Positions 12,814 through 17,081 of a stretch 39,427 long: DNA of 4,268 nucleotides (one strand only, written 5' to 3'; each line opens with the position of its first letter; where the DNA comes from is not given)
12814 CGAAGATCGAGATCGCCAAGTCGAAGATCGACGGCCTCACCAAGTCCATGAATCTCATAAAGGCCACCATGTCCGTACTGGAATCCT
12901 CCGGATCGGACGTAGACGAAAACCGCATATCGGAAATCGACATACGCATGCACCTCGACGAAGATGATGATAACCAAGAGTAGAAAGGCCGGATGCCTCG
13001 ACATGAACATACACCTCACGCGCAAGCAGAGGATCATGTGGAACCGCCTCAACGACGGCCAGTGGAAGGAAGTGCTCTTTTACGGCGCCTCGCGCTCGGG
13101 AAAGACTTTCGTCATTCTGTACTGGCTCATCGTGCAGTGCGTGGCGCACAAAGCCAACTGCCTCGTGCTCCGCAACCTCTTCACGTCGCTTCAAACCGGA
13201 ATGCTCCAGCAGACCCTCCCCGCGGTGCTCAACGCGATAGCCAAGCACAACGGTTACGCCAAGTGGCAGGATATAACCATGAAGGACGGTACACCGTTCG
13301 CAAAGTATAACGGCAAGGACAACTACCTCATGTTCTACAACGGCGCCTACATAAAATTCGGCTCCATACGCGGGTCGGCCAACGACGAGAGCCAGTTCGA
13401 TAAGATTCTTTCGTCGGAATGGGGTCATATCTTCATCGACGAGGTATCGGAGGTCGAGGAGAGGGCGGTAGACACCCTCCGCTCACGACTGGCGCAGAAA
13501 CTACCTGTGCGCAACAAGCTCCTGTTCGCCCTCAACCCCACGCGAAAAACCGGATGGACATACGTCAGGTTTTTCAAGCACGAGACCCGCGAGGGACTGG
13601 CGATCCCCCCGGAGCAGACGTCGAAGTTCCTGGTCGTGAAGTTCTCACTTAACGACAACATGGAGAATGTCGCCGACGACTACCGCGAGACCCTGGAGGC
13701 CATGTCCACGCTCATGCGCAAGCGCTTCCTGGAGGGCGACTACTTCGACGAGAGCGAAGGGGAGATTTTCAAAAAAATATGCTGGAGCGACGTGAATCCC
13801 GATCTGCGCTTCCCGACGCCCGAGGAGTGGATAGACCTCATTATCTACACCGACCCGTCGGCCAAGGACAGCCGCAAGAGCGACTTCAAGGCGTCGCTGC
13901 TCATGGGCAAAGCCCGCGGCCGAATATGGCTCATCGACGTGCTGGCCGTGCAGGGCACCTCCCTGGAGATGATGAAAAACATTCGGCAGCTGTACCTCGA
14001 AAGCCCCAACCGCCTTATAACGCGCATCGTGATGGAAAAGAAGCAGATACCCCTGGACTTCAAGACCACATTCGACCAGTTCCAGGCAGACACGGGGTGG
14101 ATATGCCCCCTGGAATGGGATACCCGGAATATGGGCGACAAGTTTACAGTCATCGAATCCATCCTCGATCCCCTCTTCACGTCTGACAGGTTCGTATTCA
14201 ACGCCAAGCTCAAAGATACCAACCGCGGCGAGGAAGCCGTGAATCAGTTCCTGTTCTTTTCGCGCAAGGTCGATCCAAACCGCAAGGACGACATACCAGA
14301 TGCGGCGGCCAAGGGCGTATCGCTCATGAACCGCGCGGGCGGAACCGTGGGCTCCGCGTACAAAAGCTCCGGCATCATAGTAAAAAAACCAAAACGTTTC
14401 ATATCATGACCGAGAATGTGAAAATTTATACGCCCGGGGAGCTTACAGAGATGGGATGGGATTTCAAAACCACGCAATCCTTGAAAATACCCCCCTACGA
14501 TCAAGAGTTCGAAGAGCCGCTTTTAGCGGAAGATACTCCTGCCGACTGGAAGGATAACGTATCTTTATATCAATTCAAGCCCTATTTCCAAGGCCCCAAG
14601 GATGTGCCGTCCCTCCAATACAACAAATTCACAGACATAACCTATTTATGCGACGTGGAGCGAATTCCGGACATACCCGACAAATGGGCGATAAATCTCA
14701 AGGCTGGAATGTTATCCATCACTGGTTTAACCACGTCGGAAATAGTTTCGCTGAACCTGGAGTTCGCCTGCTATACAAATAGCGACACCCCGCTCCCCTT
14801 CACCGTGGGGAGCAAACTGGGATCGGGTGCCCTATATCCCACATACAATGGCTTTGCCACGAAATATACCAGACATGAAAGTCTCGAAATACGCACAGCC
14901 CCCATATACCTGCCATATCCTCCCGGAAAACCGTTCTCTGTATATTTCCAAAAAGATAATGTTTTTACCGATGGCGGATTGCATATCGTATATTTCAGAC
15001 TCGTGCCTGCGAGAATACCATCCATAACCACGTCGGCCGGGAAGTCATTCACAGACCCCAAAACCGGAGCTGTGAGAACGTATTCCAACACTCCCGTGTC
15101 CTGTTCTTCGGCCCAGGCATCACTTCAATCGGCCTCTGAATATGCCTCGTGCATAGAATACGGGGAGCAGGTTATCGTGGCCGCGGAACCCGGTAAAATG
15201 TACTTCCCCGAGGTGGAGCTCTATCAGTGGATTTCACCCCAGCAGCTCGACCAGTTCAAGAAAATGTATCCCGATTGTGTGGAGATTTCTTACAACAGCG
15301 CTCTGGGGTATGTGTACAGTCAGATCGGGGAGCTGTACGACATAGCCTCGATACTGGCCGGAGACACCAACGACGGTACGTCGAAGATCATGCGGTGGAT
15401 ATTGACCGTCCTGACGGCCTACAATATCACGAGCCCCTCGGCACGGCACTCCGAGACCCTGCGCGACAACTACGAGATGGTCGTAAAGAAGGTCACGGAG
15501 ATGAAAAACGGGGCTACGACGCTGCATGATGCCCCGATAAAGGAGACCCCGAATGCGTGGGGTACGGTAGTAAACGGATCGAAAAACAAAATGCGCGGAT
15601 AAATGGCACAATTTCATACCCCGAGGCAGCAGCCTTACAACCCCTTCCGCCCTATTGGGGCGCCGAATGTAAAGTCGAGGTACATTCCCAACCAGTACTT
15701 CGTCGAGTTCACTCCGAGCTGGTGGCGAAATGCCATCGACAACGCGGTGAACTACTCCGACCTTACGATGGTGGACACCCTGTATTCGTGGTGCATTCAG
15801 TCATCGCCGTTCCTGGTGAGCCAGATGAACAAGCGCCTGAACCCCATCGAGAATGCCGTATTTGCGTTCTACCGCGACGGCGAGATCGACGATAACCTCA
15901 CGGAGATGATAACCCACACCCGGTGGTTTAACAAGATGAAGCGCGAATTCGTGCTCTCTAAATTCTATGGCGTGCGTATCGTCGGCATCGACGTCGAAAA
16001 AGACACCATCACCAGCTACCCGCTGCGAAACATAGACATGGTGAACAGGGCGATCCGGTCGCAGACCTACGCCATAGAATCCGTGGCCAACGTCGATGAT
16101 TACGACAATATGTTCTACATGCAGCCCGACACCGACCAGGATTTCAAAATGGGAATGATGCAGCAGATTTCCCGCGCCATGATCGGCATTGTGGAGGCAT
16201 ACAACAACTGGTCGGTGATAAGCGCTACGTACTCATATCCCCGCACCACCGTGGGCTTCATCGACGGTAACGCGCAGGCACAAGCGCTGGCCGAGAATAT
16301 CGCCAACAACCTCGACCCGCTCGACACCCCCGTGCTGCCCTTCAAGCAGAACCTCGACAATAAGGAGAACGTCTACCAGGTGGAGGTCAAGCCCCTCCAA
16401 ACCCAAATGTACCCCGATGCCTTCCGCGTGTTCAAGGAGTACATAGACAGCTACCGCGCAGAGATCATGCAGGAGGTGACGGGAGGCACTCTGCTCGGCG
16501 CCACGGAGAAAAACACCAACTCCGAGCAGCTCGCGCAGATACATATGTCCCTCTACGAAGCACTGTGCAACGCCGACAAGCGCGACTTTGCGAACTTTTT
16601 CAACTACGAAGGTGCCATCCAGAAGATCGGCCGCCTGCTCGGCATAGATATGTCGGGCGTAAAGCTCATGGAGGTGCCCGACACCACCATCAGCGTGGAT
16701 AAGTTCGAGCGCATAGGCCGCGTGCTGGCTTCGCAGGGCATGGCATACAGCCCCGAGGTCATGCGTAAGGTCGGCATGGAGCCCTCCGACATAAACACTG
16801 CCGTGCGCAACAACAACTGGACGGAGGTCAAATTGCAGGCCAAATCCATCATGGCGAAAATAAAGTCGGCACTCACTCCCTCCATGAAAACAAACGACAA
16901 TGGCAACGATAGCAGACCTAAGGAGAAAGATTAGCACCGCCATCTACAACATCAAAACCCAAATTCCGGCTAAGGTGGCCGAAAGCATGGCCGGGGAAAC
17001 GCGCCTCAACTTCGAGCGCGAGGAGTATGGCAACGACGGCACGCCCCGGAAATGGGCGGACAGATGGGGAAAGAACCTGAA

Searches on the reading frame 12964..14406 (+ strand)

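Call 35: search_protein_families(library=phrogs, proteins=[window:12964-14406:+], max_evalue=0.001)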
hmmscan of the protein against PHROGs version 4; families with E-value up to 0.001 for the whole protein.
window:12964-14406:+ (481 aa): 5 families
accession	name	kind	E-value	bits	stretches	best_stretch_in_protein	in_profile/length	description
phrog_979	-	head and packaging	7.8e-29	101.8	1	19-325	155-473/642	terminase large subunit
phrog_2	-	head and packaging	6.1e-22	79.2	1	16-303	264-493/807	terminase large subunit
phrog_38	-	head and packaging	1.1e-20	74.9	1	264-461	523-709/760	terminase large subunit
phrog_3717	-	head and packaging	2e-07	31.7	1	26-211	15-183/277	terminase large subunit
phrog_5573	-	head and packaging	7.4e-05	23.3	1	266-450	62-229/250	terminase large subunit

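Call 36: search_protein_families(library=pfam, proteins=[window:12964-14406:+], max_evalue=0.001)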
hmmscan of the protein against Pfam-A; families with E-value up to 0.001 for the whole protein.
window:12964-14406:+ (481 aa): 2 families
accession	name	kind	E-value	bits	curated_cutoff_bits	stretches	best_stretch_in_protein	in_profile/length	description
PF04466.19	Terminase_3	-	5.7e-09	36.2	23.2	1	39-233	7-173/201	Phage terminase large subunit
PF03237.21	Terminase_6N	-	5.1e-08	33.3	22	1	38-270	1-209/215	Terminase large subunit, T4likevirus-type, N-terminal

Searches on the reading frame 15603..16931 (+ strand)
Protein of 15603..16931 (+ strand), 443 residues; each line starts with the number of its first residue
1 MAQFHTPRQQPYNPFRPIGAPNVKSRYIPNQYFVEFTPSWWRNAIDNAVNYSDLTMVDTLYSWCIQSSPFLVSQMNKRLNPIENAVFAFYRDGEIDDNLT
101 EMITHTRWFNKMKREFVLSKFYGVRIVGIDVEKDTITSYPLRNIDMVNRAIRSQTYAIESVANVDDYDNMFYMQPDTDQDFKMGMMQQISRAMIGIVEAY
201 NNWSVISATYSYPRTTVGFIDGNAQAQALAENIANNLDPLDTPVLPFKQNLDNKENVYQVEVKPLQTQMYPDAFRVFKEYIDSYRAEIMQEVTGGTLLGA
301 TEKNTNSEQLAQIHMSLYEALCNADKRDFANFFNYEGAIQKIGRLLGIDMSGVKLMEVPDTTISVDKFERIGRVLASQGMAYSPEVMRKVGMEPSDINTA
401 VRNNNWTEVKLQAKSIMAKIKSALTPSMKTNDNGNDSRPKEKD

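Call 35: search_protein_families(library=phrogs, proteins=[window:15603-16931:+], max_evalue=0.001)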
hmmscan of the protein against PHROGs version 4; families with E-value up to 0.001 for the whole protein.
window:15603-16931:+ (443 aa): 0 families

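Call 36: search_protein_families(library=pfam, proteins=[window:15603-16931:+], max_evalue=0.001)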
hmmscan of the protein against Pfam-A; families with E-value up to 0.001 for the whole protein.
window:15603-16931:+ (443 aa): 1 family
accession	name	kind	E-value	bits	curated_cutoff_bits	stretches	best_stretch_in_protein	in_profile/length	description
PF06074.18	Portal_Mu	-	9.8e-10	38.7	23.9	1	69-336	11-279/336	Portal protein of Mu bacteriophage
